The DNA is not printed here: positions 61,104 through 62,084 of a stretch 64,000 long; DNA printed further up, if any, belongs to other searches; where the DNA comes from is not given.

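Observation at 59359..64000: Non-cellulosomal cohesin-dockerin surface assembly system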

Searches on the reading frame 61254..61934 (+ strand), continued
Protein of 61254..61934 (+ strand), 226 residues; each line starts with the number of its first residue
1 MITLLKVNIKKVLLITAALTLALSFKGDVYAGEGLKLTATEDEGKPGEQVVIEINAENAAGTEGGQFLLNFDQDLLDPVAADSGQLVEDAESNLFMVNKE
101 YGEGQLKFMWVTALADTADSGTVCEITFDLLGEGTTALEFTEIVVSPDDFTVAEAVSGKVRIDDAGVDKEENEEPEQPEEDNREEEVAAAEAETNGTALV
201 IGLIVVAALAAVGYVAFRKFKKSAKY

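Call 46: search_protein_families(library=pfam, proteins=[L014:11962-14385:+, L014:14622-15773:+, L020:2367-5093:+, L020:5335-7827:+, L022:9093-11603:+, L026:5332-7971:+, L026:8304-10856:+, L027:11968-14022:+, L028:9444-11786:+, L028:11996-14146:+], max_evalue=0.001)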
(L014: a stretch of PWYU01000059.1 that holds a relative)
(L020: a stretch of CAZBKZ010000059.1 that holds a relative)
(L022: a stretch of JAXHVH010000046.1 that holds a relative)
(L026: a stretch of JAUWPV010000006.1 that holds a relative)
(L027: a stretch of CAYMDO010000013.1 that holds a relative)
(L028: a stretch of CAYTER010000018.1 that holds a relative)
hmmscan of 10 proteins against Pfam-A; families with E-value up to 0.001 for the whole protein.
L014:11962-14385:+ (807 aa): 1 family
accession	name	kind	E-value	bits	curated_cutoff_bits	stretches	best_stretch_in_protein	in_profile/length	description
PF00404.24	Dockerin_1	-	8.4e-12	45.6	22.9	1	38-92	1-55/57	Dockerin type I domain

L014:14622-15773:+ (383 aa): 6 families
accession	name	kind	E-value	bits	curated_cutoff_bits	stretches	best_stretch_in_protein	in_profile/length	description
PF00404.24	Dockerin_1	-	3.5e-13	50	22.9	1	43-96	2-55/57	Dockerin type I domain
PF07532.17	Big_4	-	9.9e-08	31.9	22.1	1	126-174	11-57/59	Bacterial Ig-like domain (group 4)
PF13405.12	EF-hand_6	-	0.00013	21.8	25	0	75-99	7-30/30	EF-hand domain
PF13499.12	EF-hand_7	-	0.00032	21.4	30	1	44-95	12-67/67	EF-hand domain pair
PF13202.12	EF-hand_5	-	0.00036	20.3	25.9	0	72-89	3-20/25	EF hand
PF00036.39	EF-hand_1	-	0.00064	19.5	25.4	0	74-94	6-26/29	EF hand domain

L020:2367-5093:+ (908 aa): 5 families
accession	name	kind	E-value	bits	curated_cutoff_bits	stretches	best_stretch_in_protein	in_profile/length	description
PF00041.27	fn3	-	8e-21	74.5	25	0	430-501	11-79/84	Fibronectin type III domain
PF25788.1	Ig_Rha78A_N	-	9.8e-15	55.2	27.4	0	115-193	15-102/105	Rha78A-like, N-terminal immunoglobulin domain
PF00404.24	Dockerin_1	-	1.4e-12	48.1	22.9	1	36-91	1-56/57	Dockerin type I domain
PF16383.10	DUF4992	-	3.7e-09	37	29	0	311-359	41-89/183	Domain of unknown function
PF05506.17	PLipase_C_C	-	4.4e-05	24.8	24.4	0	372-460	12-74/80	Bacterial phospholipase C, C-terminal domain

L020:5335-7827:+ (830 aa): 4 families
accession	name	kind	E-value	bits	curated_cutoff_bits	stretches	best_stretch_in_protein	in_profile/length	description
PF00404.24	Dockerin_1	-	1.3e-13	51.3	22.9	1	36-89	1-54/57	Dockerin type I domain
PF13205.12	Big_5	-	1.3e-05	26.3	23.6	1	210-305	9-104/105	Bacterial Ig-like domain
PF00036.39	EF-hand_1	-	1.5e-05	24.6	25.4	0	70-90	8-28/29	EF hand domain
PF04234.18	CopC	-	5.6e-05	24.5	23.3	0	209-282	5-73/92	CopC domain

L022:9093-11603:+ (836 aa): 4 families
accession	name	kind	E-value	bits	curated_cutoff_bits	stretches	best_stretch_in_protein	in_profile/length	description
PF13205.12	Big_5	-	1.1e-16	61.8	23.6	1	205-302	7-104/105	Bacterial Ig-like domain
PF00404.24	Dockerin_1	-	2.2e-14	53.8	22.9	1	36-90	1-55/57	Dockerin type I domain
PF04234.18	CopC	-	5.5e-07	30.9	23.3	0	206-278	5-72/92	CopC domain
PF23764.1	Beta-barrel_GLAA-B_II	-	3.2e-05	24.5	28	0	744-766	38-60/67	GLAA-B beta-barrel domain II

L026:5332-7971:+ (879 aa): 7 families
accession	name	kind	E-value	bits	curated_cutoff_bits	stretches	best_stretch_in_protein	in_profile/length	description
PF00041.27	fn3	-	5.9e-29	100.6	25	1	795-869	11-82/84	Fibronectin type III domain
PF25788.1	Ig_Rha78A_N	-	4.5e-14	53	27.4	0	412-486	17-100/105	Rha78A-like, N-terminal immunoglobulin domain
PF00404.24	Dockerin_1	-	8.5e-13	48.7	22.9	1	36-90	1-54/57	Dockerin type I domain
PF16383.10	DUF4992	-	4.8e-09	36.6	29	0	407-449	58-97/183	Domain of unknown function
PF07092.18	TMEM106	-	5.2e-07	30.1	24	0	423-468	36-82/141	TM106 protein C-terminal domain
PF05506.17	PLipase_C_C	-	2.3e-05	25.6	24.4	0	499-529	39-69/80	Bacterial phospholipase C, C-terminal domain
PF02019.24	WIF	-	0.00033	20.9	25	0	597-634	36-74/131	WIF domain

L026:8304-10856:+ (850 aa): 3 families
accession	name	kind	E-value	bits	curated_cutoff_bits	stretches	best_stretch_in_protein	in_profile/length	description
PF00404.24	Dockerin_1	-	3.6e-11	43.5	22.9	1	36-89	1-54/57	Dockerin type I domain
PF04234.18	CopC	-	7.4e-09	36.9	23.3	0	216-280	15-73/92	CopC domain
PF13205.12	Big_5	-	3.7e-07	31.3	23.6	1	210-295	12-95/105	Bacterial Ig-like domain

L027:11968-14022:+ (684 aa): 4 families
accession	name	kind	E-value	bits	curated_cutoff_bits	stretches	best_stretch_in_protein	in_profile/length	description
PF00404.24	Dockerin_1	-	1.1e-12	48.4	22.9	1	36-92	1-56/57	Dockerin type I domain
PF00041.27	fn3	-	2.4e-10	40.9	25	0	212-283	10-78/84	Fibronectin type III domain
PF16383.10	DUF4992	-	8.6e-06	26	29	0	296-366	49-121/183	Domain of unknown function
PF25788.1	Ig_Rha78A_N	-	2.6e-05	24.9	27.4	0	261-284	71-95/105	Rha78A-like, N-terminal immunoglobulin domain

L028:9444-11786:+ (780 aa): 4 families
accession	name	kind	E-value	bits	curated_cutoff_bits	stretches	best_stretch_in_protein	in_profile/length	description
PF00041.27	fn3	-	2.3e-15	57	25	1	306-381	9-81/84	Fibronectin type III domain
PF00404.24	Dockerin_1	-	2.7e-15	56.7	22.9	1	36-90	1-55/57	Dockerin type I domain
PF16383.10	DUF4992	-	2.1e-12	47.5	29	0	111-147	55-91/183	Domain of unknown function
PF25788.1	Ig_Rha78A_N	-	1.8e-09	38.2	27.4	0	323-386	35-102/105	Rha78A-like, N-terminal immunoglobulin domain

L028:11996-14146:+ (716 aa): 1 family
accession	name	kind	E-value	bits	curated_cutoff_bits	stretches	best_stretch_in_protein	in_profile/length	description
PF00404.24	Dockerin_1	-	1.6e-12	47.8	22.9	1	38-93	1-55/57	Dockerin type I domain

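Call 47: predict_structure(alignment_id=A3)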
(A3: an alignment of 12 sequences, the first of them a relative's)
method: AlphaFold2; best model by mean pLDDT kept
length: 810 residues; sequences in the alignment: 12
mean_pLDDT: 84.6   pTM: 0.50
mean pLDDT of the five models: 84.6, 84.3, 84.3, 81.9, 78.5
residues with pLDDT >= 90: 392; 70-90: 334; 50-70: 48; < 50: 36
segments of 3 or more residues with pLDDT < 50: 1-17, 19-35
pLDDT, mean of each block of 10 residues (from residue 1): 28 44 39 51 75 82 75 78 84 72 68 88 77 86 89 89 89 86 88 89 93 92 92 92 93 89 90 90 85 88 88 81 78 69 85 71 56 78 87 84 83 83 91 91 92 92 93 94 93 94 95 91 92 80 92 90 61 90 94 91 95 90 86 89 90 94 94 89 93 93 94 88 91 90 86 93 93 95 92 91 90
secondary structure, 60 per line:
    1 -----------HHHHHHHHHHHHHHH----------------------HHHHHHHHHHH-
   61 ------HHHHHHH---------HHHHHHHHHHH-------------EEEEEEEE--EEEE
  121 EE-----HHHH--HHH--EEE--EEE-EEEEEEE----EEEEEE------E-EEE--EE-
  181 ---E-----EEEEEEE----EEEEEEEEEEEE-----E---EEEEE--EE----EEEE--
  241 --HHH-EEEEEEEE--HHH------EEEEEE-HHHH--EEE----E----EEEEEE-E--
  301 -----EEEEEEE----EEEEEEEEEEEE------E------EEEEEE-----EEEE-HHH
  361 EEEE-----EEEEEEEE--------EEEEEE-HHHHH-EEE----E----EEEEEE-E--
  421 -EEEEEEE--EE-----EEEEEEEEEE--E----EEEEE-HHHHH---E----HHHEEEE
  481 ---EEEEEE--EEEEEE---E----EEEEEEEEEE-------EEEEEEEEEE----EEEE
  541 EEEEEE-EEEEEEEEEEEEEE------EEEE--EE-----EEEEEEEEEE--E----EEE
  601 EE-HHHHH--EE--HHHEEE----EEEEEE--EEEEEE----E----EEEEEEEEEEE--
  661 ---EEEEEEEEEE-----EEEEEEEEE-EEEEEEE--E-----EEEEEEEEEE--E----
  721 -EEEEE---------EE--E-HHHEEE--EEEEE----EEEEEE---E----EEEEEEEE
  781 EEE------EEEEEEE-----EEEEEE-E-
elements in order (helices of 4 or more, strands of 3 or more residues): H12-26 H49-59 H67-73 H83-93 E107-114 E117-122 H128-131 E139-141 E144-146 E148-154 E159-164 E173-175 E190-196 E201-212 E222-226 E235-238 E247-254 E266-271 H273-276 E279-281 E291-296 E306-312 E317-328 E342-347 E353-356 E361-364 E370-377 E386-391 H393-397 E399-401 E411-416 E422-428 E438-447 E455-459 H461-465 E477-480 E484-489 E492-497 E506-515 E523-532 E537-546 E548-561 E568-571 E581-590 E598-602 H604-608 E618-620 E625-630 E633-638 E648-658 E664-673 E679-687 E689-695 E704-713 E722-726 E745-747 E750-754 E759-764 E773-783 E790-796 E802-807
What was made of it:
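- On Type I dockerin (Pfam PF00404): Helices lie at aa 49-59 and 83-93 (call 47).
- g4 model: dockerin plus about 7 beta-sandwich domains, pLDDT 84.6 (call 47).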

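Call 50: fold_search(model_id=the predicted structure, library=pdb)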
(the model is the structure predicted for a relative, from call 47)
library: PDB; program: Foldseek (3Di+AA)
matches with E <= 10: 1910; with E <= 0.001: 120
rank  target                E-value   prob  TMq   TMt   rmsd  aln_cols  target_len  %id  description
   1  9gos                  1.7e-13  1.00  0.17  0.06  27.8       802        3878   10  CryoEM structure of the native Chlamydomonas reinhardtii Flagella Membrane Glycoprotein 1B. (released 2025-05-07)
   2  5es4_C                7.7e-11  1.00  0.16  0.15  27.5       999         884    9  RE-REFINEMENT OF INTEGRIN ALPHAXBETA2 ECTODOMAIN IN THE CLOSED/BENT CONFORMATION (released 2016-03-02)
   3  8k3j_A                7.7e-11  1.00  0.13  0.17  28.9       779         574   10  Structure of human CNTN2 immunoglobulin domains 1-6 homo-dimer (released 2024-07-17)
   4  8t2v_A                7.7e-11  1.00  0.15  0.13  29.4       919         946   10  Cryo-EM Structures of Full-length Integrin alphaIIbbeta3 in Native Lipids (released 2023-07-26)
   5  4mmx_A                1.9e-10  1.00  0.15  0.14  25.6       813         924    9  Integrin AlphaVBeta3 ectodomain bound to the tenth domain of Fibronectin (released 2014-03-26)
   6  9e8a_A                3.3e-10  1.00  0.16  0.15  27.9       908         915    8  Integrin aIIbb3 bent conformation from human platelet membrane crude preparation (released 2025-10-15)
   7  5a42                  4.1e-10  1.00  0.12  0.08  35.5       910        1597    9  Cryo-EM single particle 3D reconstruction of the native conformation of E. coli alpha-2-macroglobulin (ECAM) (released 2015-07-29)
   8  8xen_A                4.3e-10  1.00  0.14  0.13  34.5       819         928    8  Cryo-EM structure of integrin ITGAV/ITGB3 complex, conformation 4 (released 2024-12-18)
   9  3fcs_A                5.5e-10  1.00  0.16  0.14  28.4       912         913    9  Structure of complete ectodomain of integrin aIIBb3 (released 2009-01-20)
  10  4g1e_A                7.1e-10  1.00  0.15  0.14  25.8       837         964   10  Crystal structure of integrin alpha V beta 3 with coil-coiled tag. (released 2012-12-12)
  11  4o02_A                7.5e-10  1.00  0.16  0.14  28.4       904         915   10  AlphaVBeta3 integrin in complex with monoclonal antibody FAB fragment. (released 2014-04-02)
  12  8a0y_A                9.1e-10  1.00  0.14  0.18  27.9       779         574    9  Crystal structure of mouse contactin 2 immunoglobulin domains (released 2023-11-01)
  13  5es4_G                1.0e-09  1.00  0.16  0.15  27.6      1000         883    8  RE-REFINEMENT OF INTEGRIN ALPHAXBETA2 ECTODOMAIN IN THE CLOSED/BENT CONFORMATION (released 2016-03-02)
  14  4nen_A                1.2e-09  1.00  0.14  0.11  26.5       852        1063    9  An internal ligand-bound, metastable state of a leukocyte integrin, aXb2 (released 2014-01-15)
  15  3fcs_C                1.4e-09  1.00  0.16  0.15  28.0       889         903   10  Structure of complete ectodomain of integrin aIIBb3 (released 2009-01-20)
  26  4uic                  1.3e-08  1.00  0.15  0.16  19.6       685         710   11  Crystal structure of the S-layer protein rSbsC(31-844) (released 2016-04-13)
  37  4uj6                  6.3e-08  1.00  0.14  0.16  19.9       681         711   11  Structure of surface layer protein SbsC, domains 1-6 (released 2016-04-27)
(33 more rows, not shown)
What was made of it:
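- On Bacterial S-layer protein: SbsC (4uic, 4uj6) E 1e-8 but TM 0.15-0.16, ranked below integrins and contactins (call 50).
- S-layer protein SbsC is among the Foldseek hits (E 1e-8; call 50). SbsC ranks 26 with TM 0.15-0.16 (call 50). Staphylococcal adhesins SdrD and FnBPA are among the Foldseek hits (call 50).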

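Call 57: find_homologous_proteins(query=A4, max_evalue=1e-8)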
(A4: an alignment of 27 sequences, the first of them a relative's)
Query A4 (27 sequences) (75 aa, profile of the alignment): 105 proteins with E <= 1e-8 among 1234 candidates.
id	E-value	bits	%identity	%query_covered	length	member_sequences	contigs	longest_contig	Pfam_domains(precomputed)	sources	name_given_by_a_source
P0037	7.5e-29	117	70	97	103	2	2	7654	PF00404.25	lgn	-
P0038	1.4e-21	94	54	84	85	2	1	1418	PF00404.25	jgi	jgi:hypothetical protein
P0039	8.7e-21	91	54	89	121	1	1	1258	PF00404.25,PF18998.7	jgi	jgi:hypothetical protein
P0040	6.9e-20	89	51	95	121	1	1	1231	PF13405.13,PF00404.25,PF13202.13,PF00036.39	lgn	-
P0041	2.9e-19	87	55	85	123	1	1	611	PF00404.25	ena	-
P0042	1.9e-17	81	55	75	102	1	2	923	PF00404.25,PF00036.39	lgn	-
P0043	7.7e-17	79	44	84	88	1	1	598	PF00404.25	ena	-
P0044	2.0e-16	77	37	91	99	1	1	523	PF00404.25,PF13517.13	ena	-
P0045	7.7e-16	76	50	85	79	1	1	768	PF01839.30,PF00404.25,PF00036.39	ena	-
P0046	8.0e-16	75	50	85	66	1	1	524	PF00404.25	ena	-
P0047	1.4e-15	75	46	84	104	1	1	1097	PF00404.25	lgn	-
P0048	1.8e-15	74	41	91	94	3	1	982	PF00404.25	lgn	-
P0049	3.0e-15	74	52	84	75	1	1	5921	PF00404.25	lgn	-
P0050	3.6e-15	73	39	81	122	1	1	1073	PF00404.25,PF13517.13,PF00036.39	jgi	jgi:hypothetical protein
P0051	4.1e-15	73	44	91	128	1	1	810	PF00404.25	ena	-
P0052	6.0e-15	73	45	88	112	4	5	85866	PF00404.25,PF00036.39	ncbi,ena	-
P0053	1.1e-14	72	44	73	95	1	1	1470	PF00404.25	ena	-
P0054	1.2e-14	72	41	92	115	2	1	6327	PF00404.25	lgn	-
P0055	4.9e-14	70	54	64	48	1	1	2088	PF00404.25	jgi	jgi:hypothetical protein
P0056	7.7e-14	69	39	75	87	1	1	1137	PF01839.30,PF00404.25,PF13202.13,PF00036.39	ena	-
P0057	8.8e-14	69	53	76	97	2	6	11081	PF00404.25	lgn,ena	-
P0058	9.6e-14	69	45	83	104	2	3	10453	PF00404.25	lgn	-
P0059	9.7e-14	69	41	84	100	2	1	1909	PF00404.25,PF18998.7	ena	-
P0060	1.2e-13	69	42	88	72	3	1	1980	PF00404.25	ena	-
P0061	1.5e-13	68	47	85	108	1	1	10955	PF00404.25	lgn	-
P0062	1.8e-13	68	41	84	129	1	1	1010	PF00404.25,PF18998.7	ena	-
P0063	1.8e-13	68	41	84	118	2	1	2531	PF00404.25,PF13202.13,PF00036.39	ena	-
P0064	2.3e-13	68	43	87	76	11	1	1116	PF00404.25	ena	-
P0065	2.4e-13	68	45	88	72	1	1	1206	PF00404.25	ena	-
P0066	2.7e-13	67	35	87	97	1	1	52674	PF00404.25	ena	-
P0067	2.8e-13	67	42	88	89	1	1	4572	PF00404.25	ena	-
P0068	4.3e-13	67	52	85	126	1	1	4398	PF00404.25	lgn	-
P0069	5.6e-13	66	41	88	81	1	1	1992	PF00404.25,PF13202.13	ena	-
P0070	6.3e-13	66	40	97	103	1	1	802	PF00404.25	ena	-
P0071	6.4e-13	66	45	87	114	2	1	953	PF00404.25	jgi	jgi:hypothetical protein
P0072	7.9e-13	66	46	84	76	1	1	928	PF00404.25,PF00036.39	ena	-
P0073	1.2e-12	65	46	87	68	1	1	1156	PF00404.25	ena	-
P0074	1.5e-12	65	45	85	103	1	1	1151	PF00404.25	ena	-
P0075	1.5e-12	65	47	83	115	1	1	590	PF00404.25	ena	-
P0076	1.8e-12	65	46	84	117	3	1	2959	PF00404.25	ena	-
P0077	3.0e-12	64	47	87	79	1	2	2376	PF13405.13,PF00404.25,PF13202.13,PF00036.39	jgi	jgi:hypothetical protein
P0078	3.1e-12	64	43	80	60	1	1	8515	PF00404.25,PF13202.13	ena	-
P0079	4.0e-12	64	48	84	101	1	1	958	PF00404.25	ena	-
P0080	4.2e-12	64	39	83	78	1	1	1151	PF13405.13,PF00404.25,PF13499.13,PF13202.13,PF00036.39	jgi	jgi:Ca2+-binding EF-hand superfamily protein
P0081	4.3e-12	64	32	88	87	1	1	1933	PF00404.25,PF13202.13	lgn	-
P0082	4.4e-12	64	42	85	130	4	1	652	PF00404.25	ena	-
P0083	5.1e-12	63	44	88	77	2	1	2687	PF00404.25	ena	-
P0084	5.5e-12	63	44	88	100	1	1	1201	PF00404.25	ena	-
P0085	5.9e-12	63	44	83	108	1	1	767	PF00404.25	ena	-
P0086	6.3e-12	63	51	71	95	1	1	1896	PF00404.25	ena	-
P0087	6.6e-12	63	39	88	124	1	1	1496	PF00404.25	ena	-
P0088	6.7e-12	63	50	85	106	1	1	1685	PF00404.25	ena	-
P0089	9.4e-12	62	39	88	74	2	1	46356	PF00404.25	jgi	-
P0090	9.8e-12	62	40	76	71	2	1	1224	PF00404.25,PF00036.39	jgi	-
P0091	9.8e-12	62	48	77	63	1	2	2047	PF00404.25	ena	-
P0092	1.4e-11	62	42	73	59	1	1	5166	PF00404.25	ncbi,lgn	-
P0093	1.5e-11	62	34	75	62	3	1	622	PF00404.25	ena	-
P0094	1.9e-11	61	40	77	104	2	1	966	PF00404.25,PF13517.13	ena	-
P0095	2.3e-11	61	39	85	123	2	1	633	PF00404.25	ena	-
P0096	2.3e-11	61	46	84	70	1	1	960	PF00404.25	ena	-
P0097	2.7e-11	61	38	84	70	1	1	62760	PF00404.25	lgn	-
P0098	4.1e-11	60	38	63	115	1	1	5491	PF00404.25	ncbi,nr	ncbi:MAG: dockerin type I repeat-containing protein, partial [Gemmatimonadota bacterium]|nr:dockerin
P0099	4.7e-11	60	33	93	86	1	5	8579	PF00404.25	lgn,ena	-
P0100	5.0e-11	60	45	80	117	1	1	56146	PF00404.25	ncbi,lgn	ncbi:MAG: dockerin type I repeat-containing protein [Burkholderiales bacterium]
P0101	6.3e-11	60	41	79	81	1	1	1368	PF00404.25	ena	-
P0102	6.9e-11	60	44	83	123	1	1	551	PF00404.25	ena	-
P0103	7.7e-11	60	39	76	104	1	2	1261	PF00404.25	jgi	jgi:hypothetical protein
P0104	8.3e-11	59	41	79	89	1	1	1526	PF00404.25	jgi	-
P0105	8.7e-11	59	45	73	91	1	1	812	PF00404.25,PF13202.13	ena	-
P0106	1.0e-10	59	34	75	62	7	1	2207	PF00404.25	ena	-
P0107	1.1e-10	59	39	76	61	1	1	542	PF00404.25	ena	-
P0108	1.1e-10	59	34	63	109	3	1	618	PF00404.25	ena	-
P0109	1.2e-10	59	46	80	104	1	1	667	PF00404.25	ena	-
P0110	1.2e-10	59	39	76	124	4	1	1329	PF00404.25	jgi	jgi:WD40 repeat protein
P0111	1.3e-10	59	41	81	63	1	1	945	PF00404.25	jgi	-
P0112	1.6e-10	58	41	79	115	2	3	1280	PF00404.25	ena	-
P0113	2.3e-10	58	40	87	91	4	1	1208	PF00404.25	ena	-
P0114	2.4e-10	58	43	84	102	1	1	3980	PF00404.25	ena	-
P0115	2.5e-10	58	49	88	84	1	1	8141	PF00404.25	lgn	-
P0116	2.8e-10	58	44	88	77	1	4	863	PF00404.25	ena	-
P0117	2.8e-10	58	41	76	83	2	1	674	PF00404.25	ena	-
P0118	3.2e-10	58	47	71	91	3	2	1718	PF00404.25,PF13202.13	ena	-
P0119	3.3e-10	57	42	83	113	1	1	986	PF00404.25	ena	-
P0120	3.4e-10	57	42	79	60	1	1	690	PF00404.25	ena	-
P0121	5.0e-10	57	43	75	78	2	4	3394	PF00404.25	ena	-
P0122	5.2e-10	57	40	84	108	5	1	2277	PF00404.25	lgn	-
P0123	6.4e-10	57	41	88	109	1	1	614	PF00404.25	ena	-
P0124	7.3e-10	56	38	84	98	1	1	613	PF00404.25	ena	-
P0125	9.2e-10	56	40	77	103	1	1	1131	PF00404.25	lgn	-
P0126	1.2e-9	56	44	93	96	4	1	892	PF00404.25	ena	-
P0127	1.9e-9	55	44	88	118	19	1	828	PF00404.25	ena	-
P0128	2.6e-9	55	37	79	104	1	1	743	PF00404.25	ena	-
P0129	2.8e-9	55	36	87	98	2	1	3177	PF00404.25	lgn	-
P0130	3.3e-9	54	40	77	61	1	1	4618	PF01839.30,PF00404.25,PF13517.13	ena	-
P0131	3.5e-9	54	43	71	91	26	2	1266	PF00404.25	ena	-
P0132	3.7e-9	54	44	93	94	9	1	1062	PF00404.25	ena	-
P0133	3.9e-9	54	34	83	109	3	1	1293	PF00404.25,PF00036.39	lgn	-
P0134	3.9e-9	54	38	88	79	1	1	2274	PF00404.25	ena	-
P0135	4.4e-9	54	39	81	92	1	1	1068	PF00404.25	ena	-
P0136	4.5e-9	54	38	88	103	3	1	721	PF00404.25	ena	-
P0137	5.2e-9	54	33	93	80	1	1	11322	PF00404.25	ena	-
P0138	5.2e-9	54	36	79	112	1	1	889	PF00404.25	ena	-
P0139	5.5e-9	54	45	75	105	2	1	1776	PF00404.25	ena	-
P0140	6.1e-9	53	42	85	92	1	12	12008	PF00404.25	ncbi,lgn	-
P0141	8.8e-9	53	42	76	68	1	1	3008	PF00404.25,PF13517.13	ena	-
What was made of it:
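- Tried and rejected: The dockerin alignment returned only short fragments without cargo (call 57).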

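Call 84: search_solved_structures(query=L001:13459-15312:+, max_evalue=0.01)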
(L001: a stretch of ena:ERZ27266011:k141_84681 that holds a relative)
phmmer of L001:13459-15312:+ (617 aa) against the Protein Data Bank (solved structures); distinct sequences matched with E-value up to 0.01: 25.
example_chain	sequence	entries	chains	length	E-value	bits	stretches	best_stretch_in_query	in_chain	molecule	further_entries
4fl4_A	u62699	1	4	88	4.8e-09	38.4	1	39-105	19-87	Glycoside hydrolase family 9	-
4cj0_A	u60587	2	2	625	1.6e-08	36.7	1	39-105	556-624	ENDOGLUCANASE D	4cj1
1clc_A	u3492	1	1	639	1.6e-08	36.6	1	39-105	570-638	ENDOGLUCANASE CELD; EC: 3.2.1.4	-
8x39_A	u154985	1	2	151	2e-08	36.3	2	41-111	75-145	Serine protease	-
8x3a_A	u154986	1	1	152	2e-08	36.3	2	41-111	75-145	Serine protease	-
4dh2_B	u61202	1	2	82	5.2e-07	31.7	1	42-106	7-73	Dockerin type 1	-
1daq_A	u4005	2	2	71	5.4e-07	31.6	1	42-105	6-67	ENDOGLUCANASE SS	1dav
2mte_A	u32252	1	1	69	5.4e-07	31.6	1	42-105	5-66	Cellulose 1,4-beta-cellobiosidase (reducing end) CelS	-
2vn5_B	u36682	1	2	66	6.5e-07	31.3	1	40-106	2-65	ENDOGLUCANASE A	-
9qf9_A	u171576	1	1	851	1.9e-06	29.8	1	31-115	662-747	Ruminococcus bromii Amy16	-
4uyp_B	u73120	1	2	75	4.8e-06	28.5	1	42-109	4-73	Cellulosomal scaffoldin adaptor protein B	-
2ccl_B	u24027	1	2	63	4.8e-06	28.5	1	42-100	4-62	ENDO-1,4-BETA-XYLANASE Y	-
4uyq_B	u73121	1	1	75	4.9e-06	28.4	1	42-109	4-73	Cellulosomal scaffoldin adaptor protein B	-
2vn6_B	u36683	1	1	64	6.5e-06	28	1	40-103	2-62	ENDOGLUCANASE A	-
8zvk_A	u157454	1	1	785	1e-05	27.3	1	23-104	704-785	AaBgIC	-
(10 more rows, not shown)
